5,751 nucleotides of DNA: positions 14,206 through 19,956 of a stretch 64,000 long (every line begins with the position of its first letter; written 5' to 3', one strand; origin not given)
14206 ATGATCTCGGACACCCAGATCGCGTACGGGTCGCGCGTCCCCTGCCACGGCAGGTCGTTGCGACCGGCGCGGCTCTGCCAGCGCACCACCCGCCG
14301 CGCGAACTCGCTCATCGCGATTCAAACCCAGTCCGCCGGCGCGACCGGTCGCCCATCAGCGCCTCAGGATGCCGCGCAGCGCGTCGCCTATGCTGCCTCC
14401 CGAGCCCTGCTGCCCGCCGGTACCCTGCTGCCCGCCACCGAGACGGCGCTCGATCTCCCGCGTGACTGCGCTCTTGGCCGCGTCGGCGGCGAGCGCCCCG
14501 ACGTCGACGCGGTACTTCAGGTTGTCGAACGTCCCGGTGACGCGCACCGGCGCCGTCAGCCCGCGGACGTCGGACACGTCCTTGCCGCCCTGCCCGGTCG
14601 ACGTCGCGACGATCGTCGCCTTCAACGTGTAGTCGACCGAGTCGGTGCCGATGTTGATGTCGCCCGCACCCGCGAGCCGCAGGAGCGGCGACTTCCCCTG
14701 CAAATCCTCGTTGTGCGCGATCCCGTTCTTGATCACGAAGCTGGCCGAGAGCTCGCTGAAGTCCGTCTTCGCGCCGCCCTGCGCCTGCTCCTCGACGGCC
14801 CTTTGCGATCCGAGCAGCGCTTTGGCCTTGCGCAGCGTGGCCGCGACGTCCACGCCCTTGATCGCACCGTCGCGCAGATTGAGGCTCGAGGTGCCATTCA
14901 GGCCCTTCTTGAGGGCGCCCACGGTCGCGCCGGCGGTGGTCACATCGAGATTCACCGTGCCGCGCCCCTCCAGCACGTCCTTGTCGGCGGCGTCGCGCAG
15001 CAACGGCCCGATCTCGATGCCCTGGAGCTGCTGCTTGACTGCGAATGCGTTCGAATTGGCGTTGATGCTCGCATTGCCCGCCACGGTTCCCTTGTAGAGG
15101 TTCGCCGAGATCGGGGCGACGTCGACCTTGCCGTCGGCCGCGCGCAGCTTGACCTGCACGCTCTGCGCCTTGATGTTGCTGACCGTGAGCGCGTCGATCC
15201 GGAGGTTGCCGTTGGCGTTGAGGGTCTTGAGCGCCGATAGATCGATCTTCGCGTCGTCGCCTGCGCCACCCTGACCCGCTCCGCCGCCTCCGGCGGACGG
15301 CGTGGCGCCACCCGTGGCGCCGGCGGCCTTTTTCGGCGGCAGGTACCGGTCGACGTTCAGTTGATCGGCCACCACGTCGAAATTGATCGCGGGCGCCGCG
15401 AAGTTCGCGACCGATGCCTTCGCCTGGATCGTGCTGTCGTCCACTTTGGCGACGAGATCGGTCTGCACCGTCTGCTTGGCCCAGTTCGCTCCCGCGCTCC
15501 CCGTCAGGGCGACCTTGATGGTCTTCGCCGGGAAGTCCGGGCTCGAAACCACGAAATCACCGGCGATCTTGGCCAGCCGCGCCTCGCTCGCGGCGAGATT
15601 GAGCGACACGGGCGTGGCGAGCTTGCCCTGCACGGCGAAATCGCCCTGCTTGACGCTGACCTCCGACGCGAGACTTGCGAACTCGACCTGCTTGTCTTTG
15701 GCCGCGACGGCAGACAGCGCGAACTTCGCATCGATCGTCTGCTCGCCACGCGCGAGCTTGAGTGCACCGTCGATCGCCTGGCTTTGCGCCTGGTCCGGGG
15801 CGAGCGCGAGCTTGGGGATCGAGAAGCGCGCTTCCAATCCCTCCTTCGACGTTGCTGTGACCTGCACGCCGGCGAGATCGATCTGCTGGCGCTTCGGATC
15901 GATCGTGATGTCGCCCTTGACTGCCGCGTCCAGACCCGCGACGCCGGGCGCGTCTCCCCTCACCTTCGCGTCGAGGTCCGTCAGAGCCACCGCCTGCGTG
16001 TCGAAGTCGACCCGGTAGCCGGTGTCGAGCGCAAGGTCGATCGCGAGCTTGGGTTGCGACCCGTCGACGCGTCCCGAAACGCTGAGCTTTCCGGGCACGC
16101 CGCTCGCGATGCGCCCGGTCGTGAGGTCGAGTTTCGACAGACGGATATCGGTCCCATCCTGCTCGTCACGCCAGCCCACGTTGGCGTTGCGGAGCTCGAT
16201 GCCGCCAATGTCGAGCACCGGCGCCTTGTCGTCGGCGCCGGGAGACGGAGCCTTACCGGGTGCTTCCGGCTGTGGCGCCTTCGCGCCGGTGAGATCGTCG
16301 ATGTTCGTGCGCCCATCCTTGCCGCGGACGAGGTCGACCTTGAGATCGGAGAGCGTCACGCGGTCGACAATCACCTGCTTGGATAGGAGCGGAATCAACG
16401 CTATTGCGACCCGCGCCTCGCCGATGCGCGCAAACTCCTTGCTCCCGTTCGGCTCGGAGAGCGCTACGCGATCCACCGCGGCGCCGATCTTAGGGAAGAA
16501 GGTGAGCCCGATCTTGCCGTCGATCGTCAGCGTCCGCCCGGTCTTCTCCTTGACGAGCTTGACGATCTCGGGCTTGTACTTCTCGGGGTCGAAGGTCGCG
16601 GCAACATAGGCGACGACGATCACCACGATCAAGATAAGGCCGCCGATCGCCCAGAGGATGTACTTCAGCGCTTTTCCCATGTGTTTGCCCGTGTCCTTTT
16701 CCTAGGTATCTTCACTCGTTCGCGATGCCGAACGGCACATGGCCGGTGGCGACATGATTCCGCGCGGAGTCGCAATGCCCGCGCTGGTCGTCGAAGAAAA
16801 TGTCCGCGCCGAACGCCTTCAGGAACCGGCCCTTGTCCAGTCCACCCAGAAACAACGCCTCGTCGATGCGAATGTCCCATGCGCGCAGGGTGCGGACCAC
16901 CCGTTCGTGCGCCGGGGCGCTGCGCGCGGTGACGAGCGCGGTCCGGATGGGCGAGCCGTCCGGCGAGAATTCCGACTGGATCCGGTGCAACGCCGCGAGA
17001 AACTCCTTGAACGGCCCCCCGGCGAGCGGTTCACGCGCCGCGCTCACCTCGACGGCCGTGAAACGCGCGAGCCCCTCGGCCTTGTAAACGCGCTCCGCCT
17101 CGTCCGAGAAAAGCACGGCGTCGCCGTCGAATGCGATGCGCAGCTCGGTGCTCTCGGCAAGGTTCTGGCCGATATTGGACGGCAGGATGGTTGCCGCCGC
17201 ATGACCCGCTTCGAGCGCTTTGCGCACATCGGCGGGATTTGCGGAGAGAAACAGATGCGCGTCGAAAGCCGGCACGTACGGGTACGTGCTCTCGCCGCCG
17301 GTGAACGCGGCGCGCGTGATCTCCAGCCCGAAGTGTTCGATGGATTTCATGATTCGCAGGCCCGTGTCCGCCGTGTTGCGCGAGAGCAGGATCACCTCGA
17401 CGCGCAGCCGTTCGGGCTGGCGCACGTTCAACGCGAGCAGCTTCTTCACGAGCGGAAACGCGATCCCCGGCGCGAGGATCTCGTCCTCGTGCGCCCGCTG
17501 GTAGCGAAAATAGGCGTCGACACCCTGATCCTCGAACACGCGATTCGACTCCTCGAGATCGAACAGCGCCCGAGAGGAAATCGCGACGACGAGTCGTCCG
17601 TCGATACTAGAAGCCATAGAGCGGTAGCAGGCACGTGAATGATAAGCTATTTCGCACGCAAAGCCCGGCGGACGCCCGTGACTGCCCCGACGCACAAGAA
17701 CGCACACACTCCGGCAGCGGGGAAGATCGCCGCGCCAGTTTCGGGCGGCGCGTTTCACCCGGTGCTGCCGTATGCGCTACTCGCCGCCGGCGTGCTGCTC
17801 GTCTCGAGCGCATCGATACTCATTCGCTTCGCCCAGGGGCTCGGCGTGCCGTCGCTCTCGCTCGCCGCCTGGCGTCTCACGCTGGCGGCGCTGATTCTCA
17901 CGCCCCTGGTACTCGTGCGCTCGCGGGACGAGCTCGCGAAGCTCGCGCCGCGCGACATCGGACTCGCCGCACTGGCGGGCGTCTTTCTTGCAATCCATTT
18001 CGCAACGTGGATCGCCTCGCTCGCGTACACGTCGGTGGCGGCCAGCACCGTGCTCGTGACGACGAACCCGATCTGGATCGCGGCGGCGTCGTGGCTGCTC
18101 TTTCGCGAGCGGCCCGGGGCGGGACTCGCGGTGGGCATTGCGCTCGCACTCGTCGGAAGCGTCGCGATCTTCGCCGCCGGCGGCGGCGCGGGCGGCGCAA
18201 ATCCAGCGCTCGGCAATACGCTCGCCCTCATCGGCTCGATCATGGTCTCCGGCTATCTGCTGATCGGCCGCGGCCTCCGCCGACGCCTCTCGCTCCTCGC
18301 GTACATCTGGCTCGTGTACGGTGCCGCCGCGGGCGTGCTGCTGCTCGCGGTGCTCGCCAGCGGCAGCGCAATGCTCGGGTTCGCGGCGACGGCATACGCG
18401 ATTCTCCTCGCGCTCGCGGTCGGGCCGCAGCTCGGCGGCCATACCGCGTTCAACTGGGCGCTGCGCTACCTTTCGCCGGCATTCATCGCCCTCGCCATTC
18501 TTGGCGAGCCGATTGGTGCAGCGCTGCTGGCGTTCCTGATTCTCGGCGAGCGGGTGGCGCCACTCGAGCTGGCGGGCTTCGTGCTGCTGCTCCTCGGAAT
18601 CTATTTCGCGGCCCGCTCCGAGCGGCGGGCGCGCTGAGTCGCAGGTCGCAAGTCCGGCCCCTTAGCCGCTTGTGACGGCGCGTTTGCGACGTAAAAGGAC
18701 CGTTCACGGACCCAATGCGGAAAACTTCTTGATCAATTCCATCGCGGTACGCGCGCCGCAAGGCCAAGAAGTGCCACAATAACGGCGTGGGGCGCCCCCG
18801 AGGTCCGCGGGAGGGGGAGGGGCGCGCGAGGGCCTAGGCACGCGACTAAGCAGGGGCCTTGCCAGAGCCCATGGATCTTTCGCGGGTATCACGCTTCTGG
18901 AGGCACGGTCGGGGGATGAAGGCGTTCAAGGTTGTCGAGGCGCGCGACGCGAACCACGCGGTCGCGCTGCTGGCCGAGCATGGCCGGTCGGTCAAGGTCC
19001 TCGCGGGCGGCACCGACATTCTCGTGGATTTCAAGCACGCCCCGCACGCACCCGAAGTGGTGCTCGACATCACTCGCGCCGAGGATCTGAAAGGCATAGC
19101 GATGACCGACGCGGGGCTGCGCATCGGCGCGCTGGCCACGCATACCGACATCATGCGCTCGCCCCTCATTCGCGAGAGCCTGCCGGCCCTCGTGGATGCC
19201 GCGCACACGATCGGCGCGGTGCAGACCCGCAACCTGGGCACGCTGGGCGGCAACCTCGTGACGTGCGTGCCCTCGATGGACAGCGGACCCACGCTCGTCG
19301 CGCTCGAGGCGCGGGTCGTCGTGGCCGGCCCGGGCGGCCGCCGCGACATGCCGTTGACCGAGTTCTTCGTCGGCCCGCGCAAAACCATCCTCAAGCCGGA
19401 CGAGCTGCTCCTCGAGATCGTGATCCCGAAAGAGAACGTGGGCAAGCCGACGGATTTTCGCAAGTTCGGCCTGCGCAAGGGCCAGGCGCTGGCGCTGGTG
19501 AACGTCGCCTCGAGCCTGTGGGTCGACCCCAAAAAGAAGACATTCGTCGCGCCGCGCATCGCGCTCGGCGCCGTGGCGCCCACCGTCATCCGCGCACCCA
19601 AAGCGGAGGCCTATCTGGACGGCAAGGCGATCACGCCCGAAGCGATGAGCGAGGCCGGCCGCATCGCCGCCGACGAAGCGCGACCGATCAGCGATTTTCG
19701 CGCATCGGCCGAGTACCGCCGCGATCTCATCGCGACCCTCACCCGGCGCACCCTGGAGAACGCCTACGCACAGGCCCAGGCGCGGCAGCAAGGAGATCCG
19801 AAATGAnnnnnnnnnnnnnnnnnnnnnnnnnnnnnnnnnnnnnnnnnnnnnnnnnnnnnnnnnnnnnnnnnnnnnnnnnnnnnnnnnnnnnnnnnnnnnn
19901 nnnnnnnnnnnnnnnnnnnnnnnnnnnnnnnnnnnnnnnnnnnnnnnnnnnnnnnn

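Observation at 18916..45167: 26-kb catabolic island whose enzyme set suggests a non-canonical N-heteroaromatic carboxylate (pyridine-carboxylate-like) pathway, with no transcription factor inside it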

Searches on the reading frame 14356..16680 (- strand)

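Call 8: search_protein_families(library=pfam, proteins=[window:14356-16680:-], max_evalue=0.001)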
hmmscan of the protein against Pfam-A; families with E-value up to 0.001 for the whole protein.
window:14356-16680:- (774 aa): 3 families
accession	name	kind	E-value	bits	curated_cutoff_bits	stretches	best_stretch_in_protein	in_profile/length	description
PF05170.20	AsmA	-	1.9e-72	245.4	29.8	1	1-659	1-606/607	AsmA family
PF05359.17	DUF748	-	2.6e-20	72.6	50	1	15-584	20-568/1037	Domain of Unknown Function (DUF748)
PF13116.12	YhdP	-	4.5e-16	58.4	46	2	303-689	869-1173/1224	YhdP protein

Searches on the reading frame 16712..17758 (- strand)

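Call 8: search_protein_families(library=pfam, proteins=[window:16712-17758:-], max_evalue=0.001)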
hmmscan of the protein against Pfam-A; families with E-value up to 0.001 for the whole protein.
window:16712-17758:- (348 aa): 1 family
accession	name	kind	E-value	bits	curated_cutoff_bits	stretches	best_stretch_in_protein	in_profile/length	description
PF06189.17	5-nucleotidase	-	1.1e-135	451.7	28.2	1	48-348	1-302/302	5'-nucleotidase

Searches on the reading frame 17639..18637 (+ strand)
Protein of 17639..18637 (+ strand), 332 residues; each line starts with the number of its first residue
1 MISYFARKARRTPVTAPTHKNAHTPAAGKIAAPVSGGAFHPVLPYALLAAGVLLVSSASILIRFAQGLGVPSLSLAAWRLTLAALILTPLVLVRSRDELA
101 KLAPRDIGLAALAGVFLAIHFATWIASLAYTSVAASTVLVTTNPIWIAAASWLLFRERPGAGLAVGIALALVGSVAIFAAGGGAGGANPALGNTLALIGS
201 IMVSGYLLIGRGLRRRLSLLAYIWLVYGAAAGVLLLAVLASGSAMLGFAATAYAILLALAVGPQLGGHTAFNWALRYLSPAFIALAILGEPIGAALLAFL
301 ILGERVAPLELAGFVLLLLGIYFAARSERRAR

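Call 6: search_protein_families(library=pfam, proteins=[window:17639-18637:+], max_evalue=0.001)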
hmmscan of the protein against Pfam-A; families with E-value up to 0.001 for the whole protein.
window:17639-18637:+ (332 aa): 1 family
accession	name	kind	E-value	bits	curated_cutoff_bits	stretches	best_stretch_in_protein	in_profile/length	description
PF00892.27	EamA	-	4.2e-24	85.8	28.2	2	46-178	5-134/135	EamA-like transporter family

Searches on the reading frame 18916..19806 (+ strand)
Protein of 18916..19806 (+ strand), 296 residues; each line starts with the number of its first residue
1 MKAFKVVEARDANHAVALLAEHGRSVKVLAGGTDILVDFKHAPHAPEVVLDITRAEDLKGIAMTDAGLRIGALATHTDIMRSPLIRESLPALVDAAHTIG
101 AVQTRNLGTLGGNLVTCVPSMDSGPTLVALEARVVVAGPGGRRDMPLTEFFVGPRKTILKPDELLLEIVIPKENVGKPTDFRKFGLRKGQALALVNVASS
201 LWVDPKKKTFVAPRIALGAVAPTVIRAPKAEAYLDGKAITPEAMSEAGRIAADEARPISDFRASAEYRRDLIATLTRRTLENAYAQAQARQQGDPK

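Call 6: search_protein_families(library=pfam, proteins=[window:18916-19806:+], max_evalue=0.001)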
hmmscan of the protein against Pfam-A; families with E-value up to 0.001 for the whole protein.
window:18916-19806:+ (296 aa): 2 families
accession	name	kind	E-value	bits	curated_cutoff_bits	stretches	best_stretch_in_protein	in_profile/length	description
PF00941.27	FAD_binding_5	-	2.1e-45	155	27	1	3-172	2-169/170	FAD binding domain in molybdopterin dehydrogenase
PF03450.22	CO_deh_flav_C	-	1.9e-24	86.2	25.5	1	186-282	7-101/102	CO dehydrogenase flavoprotein C-terminal domain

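Call 10: search_protein_families(library=ncbifam, proteins=[window:18916-19806:+], max_evalue=0.00001)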
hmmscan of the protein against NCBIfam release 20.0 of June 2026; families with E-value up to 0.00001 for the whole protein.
window:18916-19806:+ (296 aa): 8 families
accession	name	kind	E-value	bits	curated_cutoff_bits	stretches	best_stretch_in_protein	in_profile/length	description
NF043083.1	XdhB_XDHase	equivalog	4.2e-66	223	310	1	6-287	7-287/289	xanthine dehydrogenase subunit XdhB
NF007427.0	PRK09971.1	equivalog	4.2e-64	216.6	287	1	6-290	7-290/292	xanthine dehydrogenase FAD-binding subunit XdhB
NF041019.1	glyceraldDH_beta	equivalog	4e-55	187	350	1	4-282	6-279/280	glyceraldehyde dehydrogenase subunit beta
TIGR02963.1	xanthine_xdhA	equivalog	4.9e-48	163.9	467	1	11-279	200-464/468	xanthine dehydrogenase small subunit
TIGR03195.1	4hydrxCoA_B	equivalog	2.4e-31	109.1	404.55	2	2-115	3-115/321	4-hydroxybenzoyl-CoA reductase subunit beta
TIGR03199.1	pucC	equivalog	1.4e-27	96.7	306.05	1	13-274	5-260/264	xanthine dehydrogenase subunit C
TIGR02969.1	mam_aldehyde_ox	subfamily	1.8e-11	42.3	1912.3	1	53-274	285-517/1330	aldehyde oxidase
TIGR03312.1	Se_sel_red_FAD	hypoth_equivalog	1.2e-09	37.7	241.5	1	13-274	11-241/257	molybdopterin-dependent oxidoreductase FAD-binding subunit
